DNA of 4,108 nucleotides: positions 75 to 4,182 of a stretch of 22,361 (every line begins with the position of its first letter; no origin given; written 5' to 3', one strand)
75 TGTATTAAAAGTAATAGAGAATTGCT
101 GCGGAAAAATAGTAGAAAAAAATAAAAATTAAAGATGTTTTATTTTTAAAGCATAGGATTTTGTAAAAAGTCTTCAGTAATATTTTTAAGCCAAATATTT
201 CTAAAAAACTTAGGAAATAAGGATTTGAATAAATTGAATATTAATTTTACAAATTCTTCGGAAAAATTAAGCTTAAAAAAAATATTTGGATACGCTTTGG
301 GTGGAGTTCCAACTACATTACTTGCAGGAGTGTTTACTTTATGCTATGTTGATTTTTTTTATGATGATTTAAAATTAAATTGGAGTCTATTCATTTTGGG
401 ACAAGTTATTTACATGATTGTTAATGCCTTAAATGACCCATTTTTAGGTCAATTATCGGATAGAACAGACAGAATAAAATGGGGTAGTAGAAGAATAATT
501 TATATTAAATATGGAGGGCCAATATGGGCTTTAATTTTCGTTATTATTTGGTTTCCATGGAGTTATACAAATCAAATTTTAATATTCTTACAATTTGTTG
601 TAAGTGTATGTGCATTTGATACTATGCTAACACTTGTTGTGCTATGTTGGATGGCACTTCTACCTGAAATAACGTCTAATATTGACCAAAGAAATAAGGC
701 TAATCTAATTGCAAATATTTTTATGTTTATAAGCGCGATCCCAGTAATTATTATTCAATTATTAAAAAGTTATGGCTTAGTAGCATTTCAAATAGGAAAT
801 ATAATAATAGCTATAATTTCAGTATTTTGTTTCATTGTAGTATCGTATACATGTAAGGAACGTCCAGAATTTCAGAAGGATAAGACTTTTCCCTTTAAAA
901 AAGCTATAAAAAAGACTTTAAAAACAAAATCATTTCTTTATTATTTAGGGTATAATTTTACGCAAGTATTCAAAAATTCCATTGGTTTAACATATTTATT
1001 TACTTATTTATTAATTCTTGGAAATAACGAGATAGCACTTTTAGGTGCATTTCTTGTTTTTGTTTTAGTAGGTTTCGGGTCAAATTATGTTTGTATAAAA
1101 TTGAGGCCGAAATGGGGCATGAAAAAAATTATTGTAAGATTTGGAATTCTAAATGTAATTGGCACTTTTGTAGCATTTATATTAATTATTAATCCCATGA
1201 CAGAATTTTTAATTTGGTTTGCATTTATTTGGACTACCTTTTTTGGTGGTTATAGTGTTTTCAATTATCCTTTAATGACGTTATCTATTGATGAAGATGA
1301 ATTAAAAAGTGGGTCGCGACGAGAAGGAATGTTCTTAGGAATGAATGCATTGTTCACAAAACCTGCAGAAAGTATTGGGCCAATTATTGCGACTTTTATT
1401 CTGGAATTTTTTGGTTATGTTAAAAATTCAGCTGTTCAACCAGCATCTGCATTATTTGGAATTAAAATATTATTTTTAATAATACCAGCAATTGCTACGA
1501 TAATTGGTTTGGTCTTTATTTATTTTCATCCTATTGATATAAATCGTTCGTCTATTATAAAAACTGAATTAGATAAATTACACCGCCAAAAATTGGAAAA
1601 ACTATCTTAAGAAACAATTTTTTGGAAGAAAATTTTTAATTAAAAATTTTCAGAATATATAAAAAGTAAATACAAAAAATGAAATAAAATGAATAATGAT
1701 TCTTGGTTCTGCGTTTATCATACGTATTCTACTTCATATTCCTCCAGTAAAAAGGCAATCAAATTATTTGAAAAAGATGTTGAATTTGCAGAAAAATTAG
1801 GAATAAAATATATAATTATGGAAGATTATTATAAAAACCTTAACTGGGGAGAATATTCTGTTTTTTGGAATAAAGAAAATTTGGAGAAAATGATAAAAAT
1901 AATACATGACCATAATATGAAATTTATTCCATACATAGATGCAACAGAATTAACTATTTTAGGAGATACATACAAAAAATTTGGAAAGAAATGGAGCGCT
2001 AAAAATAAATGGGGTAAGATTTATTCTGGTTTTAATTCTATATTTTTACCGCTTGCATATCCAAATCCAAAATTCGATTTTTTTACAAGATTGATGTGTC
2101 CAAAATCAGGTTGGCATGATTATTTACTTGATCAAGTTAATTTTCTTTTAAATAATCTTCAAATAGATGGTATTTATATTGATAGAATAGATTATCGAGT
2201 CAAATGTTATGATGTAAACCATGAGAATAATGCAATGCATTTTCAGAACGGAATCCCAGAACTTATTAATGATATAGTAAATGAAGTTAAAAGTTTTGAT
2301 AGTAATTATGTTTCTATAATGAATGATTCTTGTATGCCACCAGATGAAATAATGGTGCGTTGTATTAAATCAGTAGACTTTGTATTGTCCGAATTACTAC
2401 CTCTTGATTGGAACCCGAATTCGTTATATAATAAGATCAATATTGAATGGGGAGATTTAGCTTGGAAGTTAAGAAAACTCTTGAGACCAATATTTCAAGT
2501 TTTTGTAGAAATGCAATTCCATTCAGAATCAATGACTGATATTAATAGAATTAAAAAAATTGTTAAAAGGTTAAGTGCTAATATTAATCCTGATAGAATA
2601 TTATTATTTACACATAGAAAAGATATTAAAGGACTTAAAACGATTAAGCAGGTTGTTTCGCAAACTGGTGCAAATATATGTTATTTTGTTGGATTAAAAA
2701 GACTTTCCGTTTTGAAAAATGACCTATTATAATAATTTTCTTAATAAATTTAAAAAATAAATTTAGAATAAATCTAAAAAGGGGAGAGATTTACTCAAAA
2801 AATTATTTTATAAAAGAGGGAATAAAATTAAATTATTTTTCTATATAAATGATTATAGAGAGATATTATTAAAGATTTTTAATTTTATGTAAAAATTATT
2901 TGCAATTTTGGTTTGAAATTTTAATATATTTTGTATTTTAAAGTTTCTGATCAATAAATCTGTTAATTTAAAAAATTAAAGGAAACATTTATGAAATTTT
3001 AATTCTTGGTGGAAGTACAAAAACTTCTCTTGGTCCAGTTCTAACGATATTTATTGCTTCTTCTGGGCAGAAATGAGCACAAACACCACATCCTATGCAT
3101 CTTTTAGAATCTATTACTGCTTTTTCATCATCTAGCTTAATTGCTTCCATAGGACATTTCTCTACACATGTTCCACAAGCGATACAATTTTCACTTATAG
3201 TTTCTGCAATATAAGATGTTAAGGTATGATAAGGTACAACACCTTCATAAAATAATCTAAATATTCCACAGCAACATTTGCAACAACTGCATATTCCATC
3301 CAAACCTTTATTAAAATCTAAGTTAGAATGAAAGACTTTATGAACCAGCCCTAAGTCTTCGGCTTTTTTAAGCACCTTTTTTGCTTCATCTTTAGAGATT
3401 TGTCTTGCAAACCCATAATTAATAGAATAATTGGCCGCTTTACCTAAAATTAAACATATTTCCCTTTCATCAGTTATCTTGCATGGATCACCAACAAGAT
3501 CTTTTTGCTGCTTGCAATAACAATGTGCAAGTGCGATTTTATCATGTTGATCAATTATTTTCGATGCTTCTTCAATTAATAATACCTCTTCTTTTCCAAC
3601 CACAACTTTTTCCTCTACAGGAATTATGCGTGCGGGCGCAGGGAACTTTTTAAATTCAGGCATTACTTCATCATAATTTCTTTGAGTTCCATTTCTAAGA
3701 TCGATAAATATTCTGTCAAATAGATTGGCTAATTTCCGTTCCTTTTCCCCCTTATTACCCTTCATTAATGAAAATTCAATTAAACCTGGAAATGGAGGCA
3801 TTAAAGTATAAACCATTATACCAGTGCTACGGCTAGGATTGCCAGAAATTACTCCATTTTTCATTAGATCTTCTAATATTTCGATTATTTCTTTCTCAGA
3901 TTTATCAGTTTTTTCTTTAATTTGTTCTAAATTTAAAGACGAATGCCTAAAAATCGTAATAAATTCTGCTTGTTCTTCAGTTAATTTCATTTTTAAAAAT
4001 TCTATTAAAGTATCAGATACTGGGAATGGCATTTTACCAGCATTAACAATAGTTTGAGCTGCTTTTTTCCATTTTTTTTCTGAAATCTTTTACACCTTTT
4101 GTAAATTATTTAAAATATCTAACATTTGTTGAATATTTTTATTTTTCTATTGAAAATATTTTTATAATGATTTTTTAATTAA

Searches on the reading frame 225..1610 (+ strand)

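Call 30: search_protein_families(library=pfam, proteins=[window:225-1610:+])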
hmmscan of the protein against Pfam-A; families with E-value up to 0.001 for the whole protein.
window:225-1610:+ (461 aa): 2 families
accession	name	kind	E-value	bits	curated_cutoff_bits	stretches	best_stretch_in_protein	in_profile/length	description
PF13347.12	MFS_2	-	2.2e-50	171.9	27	1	22-438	1-426/427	MFS/sugar transport protein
PF07690.21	MFS_1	-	1.7e-15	57.2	33.4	2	141-355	105-323/347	Major Facilitator Superfamily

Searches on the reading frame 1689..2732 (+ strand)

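Call 30: search_protein_families(library=pfam, proteins=[window:1689-2732:+])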
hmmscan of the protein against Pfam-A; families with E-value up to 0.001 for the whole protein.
window:1689-2732:+ (347 aa): 2 families
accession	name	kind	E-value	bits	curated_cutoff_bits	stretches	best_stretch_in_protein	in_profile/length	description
PF19773.5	DUF6259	-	2.9e-11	43.5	28.7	1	48-180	90-217/300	Domain of unknown function (DUF6259)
PF13199.12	Glyco_hydro_66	-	2.5e-07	30.1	23.7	1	62-250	161-334/546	Glycosyl hydrolase family 66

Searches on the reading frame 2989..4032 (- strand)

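Call 30: search_protein_families(library=pfam, proteins=[window:2989-4032:-])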
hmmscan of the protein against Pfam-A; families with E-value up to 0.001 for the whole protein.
window:2989-4032:- (347 aa): 10 families
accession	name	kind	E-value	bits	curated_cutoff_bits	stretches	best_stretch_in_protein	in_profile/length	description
PF00037.32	Fer4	-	1.4e-13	50.5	21.1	2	306-327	2-23/24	4Fe-4S binding domain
PF13237.11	Fer4_10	-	1e-10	41.8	25.5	2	280-323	6-53/53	4Fe-4S dicluster domain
PF12838.12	Fer4_7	-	3.6e-09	37.4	27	1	282-326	1-52/52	4Fe-4S dicluster domain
PF13187.11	Fer4_9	-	4.4e-09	36.7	27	1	282-327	1-52/52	4Fe-4S dicluster domain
PF12837.12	Fer4_6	-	6.1e-09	35.9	25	2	305-327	2-24/24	4Fe-4S binding domain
PF25160.1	LdpA_Fe-S-bd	-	7.4e-08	32.5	27.6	1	289-329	9-45/49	LdpA Fe-S cluster-binding domain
PF12797.12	Fer4_2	-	1.2e-06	28.5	24.5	1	305-324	3-22/22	4Fe-4S binding domain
PF14697.11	Fer4_21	-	9.8e-06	26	35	1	305-335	1-31/59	4Fe-4S dicluster domain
PF13484.11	Fer4_16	-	0.00078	20.6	30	0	282-313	1-30/66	4Fe-4S double cluster binding domain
PF01978.25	TrmB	-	0.00099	19.4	25.6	0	24-80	14-67/68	Sugar-specific transcriptional regulator TrmB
